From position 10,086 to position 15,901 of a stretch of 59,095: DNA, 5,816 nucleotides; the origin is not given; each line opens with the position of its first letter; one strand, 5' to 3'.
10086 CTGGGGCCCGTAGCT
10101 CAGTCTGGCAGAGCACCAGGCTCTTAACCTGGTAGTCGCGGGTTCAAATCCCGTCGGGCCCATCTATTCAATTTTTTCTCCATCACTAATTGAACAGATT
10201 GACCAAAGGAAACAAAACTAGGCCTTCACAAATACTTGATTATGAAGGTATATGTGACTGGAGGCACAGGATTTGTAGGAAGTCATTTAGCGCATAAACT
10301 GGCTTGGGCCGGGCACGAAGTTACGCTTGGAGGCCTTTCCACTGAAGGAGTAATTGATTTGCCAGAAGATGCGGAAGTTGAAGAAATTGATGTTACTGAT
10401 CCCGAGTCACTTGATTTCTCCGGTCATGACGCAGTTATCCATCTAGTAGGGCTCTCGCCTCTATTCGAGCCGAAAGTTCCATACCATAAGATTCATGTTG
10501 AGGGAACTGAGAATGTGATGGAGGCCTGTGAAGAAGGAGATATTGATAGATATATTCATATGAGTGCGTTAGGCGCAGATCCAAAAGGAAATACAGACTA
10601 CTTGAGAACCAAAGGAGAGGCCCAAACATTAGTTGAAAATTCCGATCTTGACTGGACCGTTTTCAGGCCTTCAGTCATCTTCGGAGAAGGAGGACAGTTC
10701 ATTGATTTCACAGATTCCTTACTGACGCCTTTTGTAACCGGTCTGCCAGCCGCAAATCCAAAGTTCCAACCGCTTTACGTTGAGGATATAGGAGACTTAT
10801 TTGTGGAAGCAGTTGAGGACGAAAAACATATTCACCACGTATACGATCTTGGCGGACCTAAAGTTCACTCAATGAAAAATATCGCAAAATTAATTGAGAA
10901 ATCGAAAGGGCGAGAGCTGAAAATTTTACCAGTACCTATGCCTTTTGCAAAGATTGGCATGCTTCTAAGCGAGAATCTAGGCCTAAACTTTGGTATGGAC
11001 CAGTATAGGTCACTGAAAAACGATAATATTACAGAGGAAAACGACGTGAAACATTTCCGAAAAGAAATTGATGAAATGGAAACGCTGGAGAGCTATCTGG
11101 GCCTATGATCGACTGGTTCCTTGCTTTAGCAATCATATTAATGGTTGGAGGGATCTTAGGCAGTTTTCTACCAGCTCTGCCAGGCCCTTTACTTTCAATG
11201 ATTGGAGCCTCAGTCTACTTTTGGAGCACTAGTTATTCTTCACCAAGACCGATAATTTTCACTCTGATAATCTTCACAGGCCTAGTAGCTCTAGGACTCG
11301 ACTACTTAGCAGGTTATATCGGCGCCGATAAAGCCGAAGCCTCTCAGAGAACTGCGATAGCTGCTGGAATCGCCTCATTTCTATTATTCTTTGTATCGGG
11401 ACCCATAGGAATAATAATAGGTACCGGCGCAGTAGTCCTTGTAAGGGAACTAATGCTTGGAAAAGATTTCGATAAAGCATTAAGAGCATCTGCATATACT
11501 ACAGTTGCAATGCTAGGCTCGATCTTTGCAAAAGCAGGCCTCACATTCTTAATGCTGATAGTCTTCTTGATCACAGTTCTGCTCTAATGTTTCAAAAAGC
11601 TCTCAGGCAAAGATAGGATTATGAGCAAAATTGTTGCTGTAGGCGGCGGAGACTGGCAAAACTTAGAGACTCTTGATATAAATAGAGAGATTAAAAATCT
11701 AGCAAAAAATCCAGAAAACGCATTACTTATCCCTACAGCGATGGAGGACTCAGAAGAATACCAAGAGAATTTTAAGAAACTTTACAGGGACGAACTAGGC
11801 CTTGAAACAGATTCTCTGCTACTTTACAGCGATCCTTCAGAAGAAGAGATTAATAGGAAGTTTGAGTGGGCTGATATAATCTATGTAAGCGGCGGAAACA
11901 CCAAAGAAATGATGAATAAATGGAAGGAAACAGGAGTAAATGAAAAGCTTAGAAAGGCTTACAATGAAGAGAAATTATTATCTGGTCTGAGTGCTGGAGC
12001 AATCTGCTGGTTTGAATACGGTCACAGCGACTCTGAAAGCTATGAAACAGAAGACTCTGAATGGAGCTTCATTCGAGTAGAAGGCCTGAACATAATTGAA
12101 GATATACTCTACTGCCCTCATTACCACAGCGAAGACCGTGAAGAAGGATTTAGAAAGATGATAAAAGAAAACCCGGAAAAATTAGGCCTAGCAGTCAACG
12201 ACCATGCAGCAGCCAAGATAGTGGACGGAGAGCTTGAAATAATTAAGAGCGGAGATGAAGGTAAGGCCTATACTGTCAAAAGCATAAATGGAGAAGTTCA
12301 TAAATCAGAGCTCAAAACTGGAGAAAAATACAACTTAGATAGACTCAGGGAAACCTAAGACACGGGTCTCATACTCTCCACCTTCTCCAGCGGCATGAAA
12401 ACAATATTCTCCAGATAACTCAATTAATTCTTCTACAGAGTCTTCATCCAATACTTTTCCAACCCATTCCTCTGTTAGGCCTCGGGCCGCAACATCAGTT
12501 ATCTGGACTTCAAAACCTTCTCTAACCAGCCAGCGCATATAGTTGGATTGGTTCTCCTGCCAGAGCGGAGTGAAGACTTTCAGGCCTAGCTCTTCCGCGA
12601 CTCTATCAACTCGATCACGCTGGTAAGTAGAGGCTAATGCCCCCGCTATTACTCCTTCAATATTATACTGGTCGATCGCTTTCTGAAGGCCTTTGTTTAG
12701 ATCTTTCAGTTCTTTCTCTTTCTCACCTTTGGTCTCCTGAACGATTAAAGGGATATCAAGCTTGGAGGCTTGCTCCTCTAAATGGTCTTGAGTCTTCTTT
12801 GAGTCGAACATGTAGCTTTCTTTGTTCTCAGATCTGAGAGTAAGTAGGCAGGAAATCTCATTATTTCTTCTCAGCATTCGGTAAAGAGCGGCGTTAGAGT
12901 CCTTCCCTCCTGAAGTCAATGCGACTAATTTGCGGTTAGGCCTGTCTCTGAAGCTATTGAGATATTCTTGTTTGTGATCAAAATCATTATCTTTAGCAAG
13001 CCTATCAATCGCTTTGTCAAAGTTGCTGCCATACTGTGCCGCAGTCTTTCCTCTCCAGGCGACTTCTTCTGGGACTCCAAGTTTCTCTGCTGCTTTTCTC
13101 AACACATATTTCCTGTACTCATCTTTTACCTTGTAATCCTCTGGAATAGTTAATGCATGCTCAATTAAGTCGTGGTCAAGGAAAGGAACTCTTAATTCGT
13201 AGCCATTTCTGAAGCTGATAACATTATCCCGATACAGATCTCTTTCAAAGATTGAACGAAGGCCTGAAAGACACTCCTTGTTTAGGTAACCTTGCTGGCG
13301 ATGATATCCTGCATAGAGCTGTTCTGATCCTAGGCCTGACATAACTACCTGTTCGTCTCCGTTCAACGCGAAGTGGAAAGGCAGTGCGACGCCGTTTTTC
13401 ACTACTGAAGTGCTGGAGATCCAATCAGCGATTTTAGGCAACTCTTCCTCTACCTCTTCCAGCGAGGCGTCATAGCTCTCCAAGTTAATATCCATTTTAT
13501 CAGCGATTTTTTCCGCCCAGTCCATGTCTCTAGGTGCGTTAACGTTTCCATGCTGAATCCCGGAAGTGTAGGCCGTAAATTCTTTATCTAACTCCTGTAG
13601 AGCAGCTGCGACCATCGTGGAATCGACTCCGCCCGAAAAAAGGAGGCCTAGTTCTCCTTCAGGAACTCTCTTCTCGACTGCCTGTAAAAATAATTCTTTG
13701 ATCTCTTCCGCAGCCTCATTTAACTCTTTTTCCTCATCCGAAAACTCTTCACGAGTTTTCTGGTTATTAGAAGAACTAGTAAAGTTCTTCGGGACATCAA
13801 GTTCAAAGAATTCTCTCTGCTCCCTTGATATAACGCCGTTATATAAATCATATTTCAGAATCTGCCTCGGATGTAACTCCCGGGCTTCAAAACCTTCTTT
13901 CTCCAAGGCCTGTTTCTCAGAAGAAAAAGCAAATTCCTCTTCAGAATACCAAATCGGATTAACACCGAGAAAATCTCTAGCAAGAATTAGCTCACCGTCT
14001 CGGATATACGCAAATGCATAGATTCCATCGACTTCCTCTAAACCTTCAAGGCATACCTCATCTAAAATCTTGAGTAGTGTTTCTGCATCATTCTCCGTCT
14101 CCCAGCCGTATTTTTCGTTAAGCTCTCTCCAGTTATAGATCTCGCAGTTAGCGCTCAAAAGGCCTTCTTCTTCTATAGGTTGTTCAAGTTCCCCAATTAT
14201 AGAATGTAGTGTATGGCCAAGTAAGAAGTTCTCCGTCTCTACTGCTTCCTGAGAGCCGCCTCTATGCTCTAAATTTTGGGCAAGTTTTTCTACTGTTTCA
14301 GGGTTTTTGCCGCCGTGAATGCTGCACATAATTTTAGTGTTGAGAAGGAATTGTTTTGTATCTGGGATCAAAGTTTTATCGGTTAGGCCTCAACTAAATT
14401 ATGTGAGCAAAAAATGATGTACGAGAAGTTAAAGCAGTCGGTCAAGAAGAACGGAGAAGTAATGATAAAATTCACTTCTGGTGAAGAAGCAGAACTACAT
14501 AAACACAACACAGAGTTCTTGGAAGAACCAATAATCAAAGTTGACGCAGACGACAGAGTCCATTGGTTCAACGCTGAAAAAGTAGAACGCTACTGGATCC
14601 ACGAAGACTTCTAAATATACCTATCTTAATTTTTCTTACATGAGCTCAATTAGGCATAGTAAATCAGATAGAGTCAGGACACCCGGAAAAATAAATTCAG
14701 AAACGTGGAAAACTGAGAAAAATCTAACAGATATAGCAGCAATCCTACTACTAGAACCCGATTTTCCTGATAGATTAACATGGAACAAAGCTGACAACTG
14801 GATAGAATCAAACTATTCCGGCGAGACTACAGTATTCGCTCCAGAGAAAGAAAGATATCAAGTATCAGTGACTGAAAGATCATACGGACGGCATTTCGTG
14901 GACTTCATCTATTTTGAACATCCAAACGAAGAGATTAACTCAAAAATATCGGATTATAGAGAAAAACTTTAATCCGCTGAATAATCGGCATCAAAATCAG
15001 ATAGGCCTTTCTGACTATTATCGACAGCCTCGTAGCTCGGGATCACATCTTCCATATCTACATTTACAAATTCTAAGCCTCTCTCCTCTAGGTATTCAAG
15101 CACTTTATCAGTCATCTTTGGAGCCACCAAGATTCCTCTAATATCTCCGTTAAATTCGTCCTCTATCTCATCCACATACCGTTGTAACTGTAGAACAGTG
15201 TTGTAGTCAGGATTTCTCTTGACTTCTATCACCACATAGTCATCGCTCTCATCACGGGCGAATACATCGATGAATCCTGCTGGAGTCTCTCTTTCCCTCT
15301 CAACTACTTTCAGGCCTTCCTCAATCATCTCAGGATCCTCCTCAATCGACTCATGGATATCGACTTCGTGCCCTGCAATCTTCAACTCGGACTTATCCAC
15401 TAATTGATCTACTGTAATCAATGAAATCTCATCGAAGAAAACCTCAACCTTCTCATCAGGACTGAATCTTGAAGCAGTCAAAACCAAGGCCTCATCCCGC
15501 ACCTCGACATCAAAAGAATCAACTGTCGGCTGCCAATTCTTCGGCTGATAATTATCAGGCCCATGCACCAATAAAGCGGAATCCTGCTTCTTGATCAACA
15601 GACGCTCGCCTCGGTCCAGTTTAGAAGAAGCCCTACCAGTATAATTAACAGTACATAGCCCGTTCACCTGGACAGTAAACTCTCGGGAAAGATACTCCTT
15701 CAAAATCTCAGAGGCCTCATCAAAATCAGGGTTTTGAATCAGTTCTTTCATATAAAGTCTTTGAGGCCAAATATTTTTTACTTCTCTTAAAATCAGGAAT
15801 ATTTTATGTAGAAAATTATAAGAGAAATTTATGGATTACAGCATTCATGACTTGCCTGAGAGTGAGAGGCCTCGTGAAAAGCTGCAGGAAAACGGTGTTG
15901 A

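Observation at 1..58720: The palindromic hexamer AGGCCT is massively over-represented in all codon phases, on both strands and in intergenic DNA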

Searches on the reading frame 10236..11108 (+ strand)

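Call 15: search_protein_families(library=pfam, proteins=[window:10236-11108:+])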
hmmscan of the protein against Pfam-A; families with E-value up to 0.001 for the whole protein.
window:10236-11108:+ (290 aa): 7 families
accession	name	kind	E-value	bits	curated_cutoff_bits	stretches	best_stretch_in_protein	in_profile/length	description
PF13460.12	NAD_binding_10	-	1.7e-19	70.9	27.2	1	9-148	1-146/184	NAD(P)H-binding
PF01370.27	Epimerase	-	1.6e-17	64.2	20.9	1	5-195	1-227/240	NAD dependent epimerase/dehydratase family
PF01073.25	3Beta_HSD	-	1.7e-11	44.1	22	1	7-113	2-118/280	3-beta hydroxysteroid dehydrogenase/isomerase family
PF07993.18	NAD_binding_4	-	5.9e-09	35.9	20.1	0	7-27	1-21/258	Male sterility protein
PF05368.20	NmrA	-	5.9e-08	33.1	27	1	4-239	4-250/298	NmrA-like family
PF04321.23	RmlD_sub_bind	-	1e-07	31.8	27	0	3-101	1-92/287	RmlD substrate binding domain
PF16363.11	GDP_Man_Dehyd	-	2.7e-05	24.2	27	1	7-108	2-126/332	GDP-mannose 4,6 dehydratase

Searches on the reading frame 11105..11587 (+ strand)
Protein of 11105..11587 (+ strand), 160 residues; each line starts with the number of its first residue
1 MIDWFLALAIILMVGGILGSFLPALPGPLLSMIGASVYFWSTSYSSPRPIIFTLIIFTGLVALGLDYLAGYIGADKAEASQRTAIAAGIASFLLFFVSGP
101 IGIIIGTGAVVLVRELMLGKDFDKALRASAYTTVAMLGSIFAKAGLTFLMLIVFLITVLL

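Call 15: search_protein_families(library=pfam, proteins=[window:11105-11587:+])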
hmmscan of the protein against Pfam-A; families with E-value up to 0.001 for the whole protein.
window:11105-11587:+ (160 aa): 1 family
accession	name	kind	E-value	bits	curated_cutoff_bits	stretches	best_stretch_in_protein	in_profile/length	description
PF04306.18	DUF456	-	5.2e-28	98.5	29.4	1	21-158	1-139/139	Protein of unknown function (DUF456)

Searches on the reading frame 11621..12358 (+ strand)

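Call 15: search_protein_families(library=pfam, proteins=[window:11621-12358:+])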
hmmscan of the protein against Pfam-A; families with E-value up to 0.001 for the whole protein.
window:11621-12358:+ (245 aa): 1 family
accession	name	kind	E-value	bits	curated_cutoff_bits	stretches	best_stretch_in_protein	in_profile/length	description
PF03575.23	Peptidase_S51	-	8.4e-45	153.4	23.9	1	5-208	2-206/206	Peptidase family S51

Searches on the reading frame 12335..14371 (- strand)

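Call 4: search_protein_families(library=pfam, proteins=[window:12335-14371:-])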
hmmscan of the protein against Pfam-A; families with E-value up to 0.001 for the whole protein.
window:12335-14371:- (678 aa): 9 families
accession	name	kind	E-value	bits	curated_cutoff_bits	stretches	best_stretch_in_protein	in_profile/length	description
PF01902.24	Diphthami_syn_2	-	3.5e-53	180.8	23.2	1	481-674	2-189/219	Diphthamide synthase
PF00733.27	Asn_synthase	-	1.6e-40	140.3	21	2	358-483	202-328/354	Asparagine synthase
PF13537.11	GATase_7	-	2.2e-15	57.2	25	1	63-157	13-122/123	Glutamine amidotransferase domain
PF13522.11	GATase_6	-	2.7e-13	50.5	27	1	44-152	7-130/130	Glutamine amidotransferase domain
PF06508.19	QueC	-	2.2e-06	27.8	22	0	244-306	5-65/210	Queuosine biosynthesis protein QueC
PF01171.26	ATP_bind_3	-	3.3e-06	27.4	27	0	482-552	3-71/182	PP-loop family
PF03054.22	tRNA_Me_trans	-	5e-06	26.8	20.6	0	244-302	6-72/202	tRNA methyl transferase HUP domain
PF02540.23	NAD_synthase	-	7.1e-05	22.5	21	0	242-301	22-80/242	NAD synthase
PF24167.1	DUF7411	-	0.0007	19.7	28.7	0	241-308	3-64/194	Family of unknown function (DUF7411)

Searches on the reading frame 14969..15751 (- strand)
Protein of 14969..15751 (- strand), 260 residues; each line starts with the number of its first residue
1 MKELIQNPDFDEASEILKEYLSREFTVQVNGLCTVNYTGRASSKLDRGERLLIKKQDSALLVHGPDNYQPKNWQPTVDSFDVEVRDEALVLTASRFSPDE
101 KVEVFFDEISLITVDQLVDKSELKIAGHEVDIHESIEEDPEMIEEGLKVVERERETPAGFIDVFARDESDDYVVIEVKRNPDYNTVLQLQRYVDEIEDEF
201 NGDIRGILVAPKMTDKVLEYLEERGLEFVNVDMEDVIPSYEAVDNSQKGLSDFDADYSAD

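Call 16: search_protein_families(library=pfam, proteins=[window:14969-15751:-])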
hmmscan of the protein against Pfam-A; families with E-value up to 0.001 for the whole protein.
window:14969-15751:- (260 aa): 2 families
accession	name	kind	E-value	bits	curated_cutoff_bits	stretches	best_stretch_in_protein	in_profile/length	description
PF01939.22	NucS_C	-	4.8e-25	88.4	24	1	128-232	1-107/124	Endonuclease NucS C-terminal domain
PF21003.3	NucS_N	-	8.6e-18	64.6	23.9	1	32-116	10-94/100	Endonuclease NucS N-terminal PH-like domain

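Call 20: find_encoding_contigs(protein=window:14969-15751:-, flank=10000, max_places=6)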
Protein window:14969-15751:- (260 aa): no gene with exactly this product is on record in the collection.
